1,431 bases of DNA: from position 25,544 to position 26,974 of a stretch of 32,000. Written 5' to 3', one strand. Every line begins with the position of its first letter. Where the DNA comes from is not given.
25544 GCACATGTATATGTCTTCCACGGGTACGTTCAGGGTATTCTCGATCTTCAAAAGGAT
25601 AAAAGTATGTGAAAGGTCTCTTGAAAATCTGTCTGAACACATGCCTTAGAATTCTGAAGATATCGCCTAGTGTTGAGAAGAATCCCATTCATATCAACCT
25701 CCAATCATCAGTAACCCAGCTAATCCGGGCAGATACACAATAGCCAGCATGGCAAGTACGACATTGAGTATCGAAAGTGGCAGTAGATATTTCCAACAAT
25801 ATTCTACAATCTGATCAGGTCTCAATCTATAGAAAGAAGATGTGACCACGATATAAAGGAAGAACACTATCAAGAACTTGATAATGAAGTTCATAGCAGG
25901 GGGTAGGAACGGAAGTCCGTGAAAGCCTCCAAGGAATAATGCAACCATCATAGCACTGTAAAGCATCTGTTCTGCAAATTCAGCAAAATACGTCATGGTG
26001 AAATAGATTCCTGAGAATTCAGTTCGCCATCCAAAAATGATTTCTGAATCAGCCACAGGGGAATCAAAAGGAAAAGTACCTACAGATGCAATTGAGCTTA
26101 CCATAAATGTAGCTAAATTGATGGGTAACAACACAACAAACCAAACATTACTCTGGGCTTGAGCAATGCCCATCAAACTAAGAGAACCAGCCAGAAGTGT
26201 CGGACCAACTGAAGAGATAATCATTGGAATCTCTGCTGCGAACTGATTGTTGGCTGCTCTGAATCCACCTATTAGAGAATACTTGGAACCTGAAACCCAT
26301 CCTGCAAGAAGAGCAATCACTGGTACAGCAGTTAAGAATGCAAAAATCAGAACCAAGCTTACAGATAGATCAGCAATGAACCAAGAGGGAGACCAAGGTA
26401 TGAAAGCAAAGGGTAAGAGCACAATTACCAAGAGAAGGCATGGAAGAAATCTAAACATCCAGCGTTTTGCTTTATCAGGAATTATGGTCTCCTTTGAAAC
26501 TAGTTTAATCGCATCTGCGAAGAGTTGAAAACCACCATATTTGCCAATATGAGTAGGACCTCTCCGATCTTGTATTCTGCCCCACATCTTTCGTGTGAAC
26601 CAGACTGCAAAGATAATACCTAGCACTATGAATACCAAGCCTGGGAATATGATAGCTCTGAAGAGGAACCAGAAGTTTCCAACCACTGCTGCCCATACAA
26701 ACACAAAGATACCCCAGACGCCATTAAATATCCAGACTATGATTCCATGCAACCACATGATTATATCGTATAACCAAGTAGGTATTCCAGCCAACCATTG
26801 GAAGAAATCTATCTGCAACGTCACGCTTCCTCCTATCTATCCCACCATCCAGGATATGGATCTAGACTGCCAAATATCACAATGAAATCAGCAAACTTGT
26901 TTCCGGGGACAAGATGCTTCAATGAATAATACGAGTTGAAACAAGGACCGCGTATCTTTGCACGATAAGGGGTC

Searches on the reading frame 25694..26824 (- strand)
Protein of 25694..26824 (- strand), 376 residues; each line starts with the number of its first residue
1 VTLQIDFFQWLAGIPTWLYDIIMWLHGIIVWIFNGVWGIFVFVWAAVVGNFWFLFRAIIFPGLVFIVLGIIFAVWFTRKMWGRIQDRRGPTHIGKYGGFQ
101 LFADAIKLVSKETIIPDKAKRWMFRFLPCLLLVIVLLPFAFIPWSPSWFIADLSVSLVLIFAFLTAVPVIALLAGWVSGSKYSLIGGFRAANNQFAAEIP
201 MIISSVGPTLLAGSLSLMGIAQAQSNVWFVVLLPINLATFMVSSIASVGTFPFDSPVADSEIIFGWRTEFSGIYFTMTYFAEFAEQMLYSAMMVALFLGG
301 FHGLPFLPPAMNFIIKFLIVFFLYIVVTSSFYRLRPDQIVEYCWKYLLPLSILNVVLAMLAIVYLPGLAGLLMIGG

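Call 3: search_protein_families(library=pfam, proteins=[window:25694-26824:-])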
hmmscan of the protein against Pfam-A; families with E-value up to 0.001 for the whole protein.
window:25694-26824:- (376 aa): 1 family
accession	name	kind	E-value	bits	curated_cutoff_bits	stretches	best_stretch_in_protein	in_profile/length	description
PF00146.26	NADHdh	-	3.1e-87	293.1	27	1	63-358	7-297/298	NADH dehydrogenase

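Call 6: search_protein_families(library=ncbifam, proteins=[window:25694-26824:-])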
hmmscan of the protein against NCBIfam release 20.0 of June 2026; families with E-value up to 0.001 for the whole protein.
window:25694-26824:- (376 aa): 7 families
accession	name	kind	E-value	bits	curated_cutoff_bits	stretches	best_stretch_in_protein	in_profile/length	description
NF004741.0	PRK06076.1-2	equivalog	1.9e-84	283.7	305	1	52-363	19-334/337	NADH-quinone oxidoreductase subunit NuoH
NF004740.0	PRK06076.1-1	equivalog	1.2e-65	222.2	399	1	63-363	22-321/325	NADH-quinone oxidoreductase subunit NuoH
NF040610.1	F420_dehyd_FpoH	exception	1.7e-65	221.6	475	1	64-364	21-338/339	F420H2 dehydrogenase subunit FpoH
NF004745.0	PRK06076.1-6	equivalog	6.5e-57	193.3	450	1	63-364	23-335/341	NADH-quinone oxidoreductase subunit NuoH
NF004743.0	PRK06076.1-4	equivalog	8.5e-57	192.9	494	1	52-359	13-339/433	NADH-quinone oxidoreductase subunit NuoH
NF004744.0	PRK06076.1-5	equivalog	2.2e-53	181.7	542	2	58-302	35-281/372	NADH-quinone oxidoreductase subunit NuoH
NF004742.0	PRK06076.1-3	equivalog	1.9e-44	152.3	531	1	49-363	20-349/356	NADH-quinone oxidoreductase subunit NuoH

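Call 61: search_solved_structures(query=window:25694-26824:-, show_alignments=5, max_evalue=1e-20)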
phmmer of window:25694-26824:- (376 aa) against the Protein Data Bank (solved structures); distinct sequences matched with E-value up to 1e-20: 30.
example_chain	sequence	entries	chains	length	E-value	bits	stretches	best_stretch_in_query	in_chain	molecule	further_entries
7nyh_H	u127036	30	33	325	7.9e-52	180.3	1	56-362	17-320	NADH-quinone oxidoreductase subunit H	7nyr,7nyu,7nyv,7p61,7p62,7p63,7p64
9grx_A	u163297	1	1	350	2.4e-46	162.2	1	49-359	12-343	NAD(P)H-quinone oxidoreductase subunit 1, chloroplastic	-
7wff_A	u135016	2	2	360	1.2e-45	159.9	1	47-358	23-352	NAD(P)H-quinone oxidoreductase subunit 1, chloroplastic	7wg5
7a23_H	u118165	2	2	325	5.1e-45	157.8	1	63-358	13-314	Nad1m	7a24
7eu3_A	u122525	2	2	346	2.8e-44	155.4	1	62-358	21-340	NAD(P)H-quinone oxidoreductase subunit 1, chloroplastic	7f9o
8e73_1M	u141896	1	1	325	8.4e-44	153.8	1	63-361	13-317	Nad1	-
7ar7_H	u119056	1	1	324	1.9e-43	152.7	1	63-358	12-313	NADH-ubiquinone oxidoreductase chain 1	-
7aqq_H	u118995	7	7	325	2.1e-43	152.5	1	63-358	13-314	NADH-ubiquinone oxidoreductase chain 1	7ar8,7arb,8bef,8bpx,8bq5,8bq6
6hum_A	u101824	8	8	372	4.2e-43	151.5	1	63-358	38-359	NAD(P)H-quinone oxidoreductase subunit 1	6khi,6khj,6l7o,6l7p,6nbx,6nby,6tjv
6nbq_A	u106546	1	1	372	5.1e-43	151.2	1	63-358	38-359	NdhA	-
6x89_1M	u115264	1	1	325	1.8e-42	149.4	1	63-361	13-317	NU1M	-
8e9g_H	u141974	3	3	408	1.1e-41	146.8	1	52-358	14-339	NADH-quinone oxidoreductase subunit H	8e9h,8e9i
4he8_H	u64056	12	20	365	1.9e-40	142.7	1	43-366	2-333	NADH-quinone oxidoreductase subunit 8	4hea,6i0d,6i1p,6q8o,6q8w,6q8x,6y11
7zm7_1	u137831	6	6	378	2.2e-40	142.5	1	63-329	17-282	NADH-ubiquinone oxidoreductase chain 1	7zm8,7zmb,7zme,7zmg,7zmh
8qby_H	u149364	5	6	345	7.8e-40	140.8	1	62-362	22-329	NADH-quinone oxidoreductase subunit H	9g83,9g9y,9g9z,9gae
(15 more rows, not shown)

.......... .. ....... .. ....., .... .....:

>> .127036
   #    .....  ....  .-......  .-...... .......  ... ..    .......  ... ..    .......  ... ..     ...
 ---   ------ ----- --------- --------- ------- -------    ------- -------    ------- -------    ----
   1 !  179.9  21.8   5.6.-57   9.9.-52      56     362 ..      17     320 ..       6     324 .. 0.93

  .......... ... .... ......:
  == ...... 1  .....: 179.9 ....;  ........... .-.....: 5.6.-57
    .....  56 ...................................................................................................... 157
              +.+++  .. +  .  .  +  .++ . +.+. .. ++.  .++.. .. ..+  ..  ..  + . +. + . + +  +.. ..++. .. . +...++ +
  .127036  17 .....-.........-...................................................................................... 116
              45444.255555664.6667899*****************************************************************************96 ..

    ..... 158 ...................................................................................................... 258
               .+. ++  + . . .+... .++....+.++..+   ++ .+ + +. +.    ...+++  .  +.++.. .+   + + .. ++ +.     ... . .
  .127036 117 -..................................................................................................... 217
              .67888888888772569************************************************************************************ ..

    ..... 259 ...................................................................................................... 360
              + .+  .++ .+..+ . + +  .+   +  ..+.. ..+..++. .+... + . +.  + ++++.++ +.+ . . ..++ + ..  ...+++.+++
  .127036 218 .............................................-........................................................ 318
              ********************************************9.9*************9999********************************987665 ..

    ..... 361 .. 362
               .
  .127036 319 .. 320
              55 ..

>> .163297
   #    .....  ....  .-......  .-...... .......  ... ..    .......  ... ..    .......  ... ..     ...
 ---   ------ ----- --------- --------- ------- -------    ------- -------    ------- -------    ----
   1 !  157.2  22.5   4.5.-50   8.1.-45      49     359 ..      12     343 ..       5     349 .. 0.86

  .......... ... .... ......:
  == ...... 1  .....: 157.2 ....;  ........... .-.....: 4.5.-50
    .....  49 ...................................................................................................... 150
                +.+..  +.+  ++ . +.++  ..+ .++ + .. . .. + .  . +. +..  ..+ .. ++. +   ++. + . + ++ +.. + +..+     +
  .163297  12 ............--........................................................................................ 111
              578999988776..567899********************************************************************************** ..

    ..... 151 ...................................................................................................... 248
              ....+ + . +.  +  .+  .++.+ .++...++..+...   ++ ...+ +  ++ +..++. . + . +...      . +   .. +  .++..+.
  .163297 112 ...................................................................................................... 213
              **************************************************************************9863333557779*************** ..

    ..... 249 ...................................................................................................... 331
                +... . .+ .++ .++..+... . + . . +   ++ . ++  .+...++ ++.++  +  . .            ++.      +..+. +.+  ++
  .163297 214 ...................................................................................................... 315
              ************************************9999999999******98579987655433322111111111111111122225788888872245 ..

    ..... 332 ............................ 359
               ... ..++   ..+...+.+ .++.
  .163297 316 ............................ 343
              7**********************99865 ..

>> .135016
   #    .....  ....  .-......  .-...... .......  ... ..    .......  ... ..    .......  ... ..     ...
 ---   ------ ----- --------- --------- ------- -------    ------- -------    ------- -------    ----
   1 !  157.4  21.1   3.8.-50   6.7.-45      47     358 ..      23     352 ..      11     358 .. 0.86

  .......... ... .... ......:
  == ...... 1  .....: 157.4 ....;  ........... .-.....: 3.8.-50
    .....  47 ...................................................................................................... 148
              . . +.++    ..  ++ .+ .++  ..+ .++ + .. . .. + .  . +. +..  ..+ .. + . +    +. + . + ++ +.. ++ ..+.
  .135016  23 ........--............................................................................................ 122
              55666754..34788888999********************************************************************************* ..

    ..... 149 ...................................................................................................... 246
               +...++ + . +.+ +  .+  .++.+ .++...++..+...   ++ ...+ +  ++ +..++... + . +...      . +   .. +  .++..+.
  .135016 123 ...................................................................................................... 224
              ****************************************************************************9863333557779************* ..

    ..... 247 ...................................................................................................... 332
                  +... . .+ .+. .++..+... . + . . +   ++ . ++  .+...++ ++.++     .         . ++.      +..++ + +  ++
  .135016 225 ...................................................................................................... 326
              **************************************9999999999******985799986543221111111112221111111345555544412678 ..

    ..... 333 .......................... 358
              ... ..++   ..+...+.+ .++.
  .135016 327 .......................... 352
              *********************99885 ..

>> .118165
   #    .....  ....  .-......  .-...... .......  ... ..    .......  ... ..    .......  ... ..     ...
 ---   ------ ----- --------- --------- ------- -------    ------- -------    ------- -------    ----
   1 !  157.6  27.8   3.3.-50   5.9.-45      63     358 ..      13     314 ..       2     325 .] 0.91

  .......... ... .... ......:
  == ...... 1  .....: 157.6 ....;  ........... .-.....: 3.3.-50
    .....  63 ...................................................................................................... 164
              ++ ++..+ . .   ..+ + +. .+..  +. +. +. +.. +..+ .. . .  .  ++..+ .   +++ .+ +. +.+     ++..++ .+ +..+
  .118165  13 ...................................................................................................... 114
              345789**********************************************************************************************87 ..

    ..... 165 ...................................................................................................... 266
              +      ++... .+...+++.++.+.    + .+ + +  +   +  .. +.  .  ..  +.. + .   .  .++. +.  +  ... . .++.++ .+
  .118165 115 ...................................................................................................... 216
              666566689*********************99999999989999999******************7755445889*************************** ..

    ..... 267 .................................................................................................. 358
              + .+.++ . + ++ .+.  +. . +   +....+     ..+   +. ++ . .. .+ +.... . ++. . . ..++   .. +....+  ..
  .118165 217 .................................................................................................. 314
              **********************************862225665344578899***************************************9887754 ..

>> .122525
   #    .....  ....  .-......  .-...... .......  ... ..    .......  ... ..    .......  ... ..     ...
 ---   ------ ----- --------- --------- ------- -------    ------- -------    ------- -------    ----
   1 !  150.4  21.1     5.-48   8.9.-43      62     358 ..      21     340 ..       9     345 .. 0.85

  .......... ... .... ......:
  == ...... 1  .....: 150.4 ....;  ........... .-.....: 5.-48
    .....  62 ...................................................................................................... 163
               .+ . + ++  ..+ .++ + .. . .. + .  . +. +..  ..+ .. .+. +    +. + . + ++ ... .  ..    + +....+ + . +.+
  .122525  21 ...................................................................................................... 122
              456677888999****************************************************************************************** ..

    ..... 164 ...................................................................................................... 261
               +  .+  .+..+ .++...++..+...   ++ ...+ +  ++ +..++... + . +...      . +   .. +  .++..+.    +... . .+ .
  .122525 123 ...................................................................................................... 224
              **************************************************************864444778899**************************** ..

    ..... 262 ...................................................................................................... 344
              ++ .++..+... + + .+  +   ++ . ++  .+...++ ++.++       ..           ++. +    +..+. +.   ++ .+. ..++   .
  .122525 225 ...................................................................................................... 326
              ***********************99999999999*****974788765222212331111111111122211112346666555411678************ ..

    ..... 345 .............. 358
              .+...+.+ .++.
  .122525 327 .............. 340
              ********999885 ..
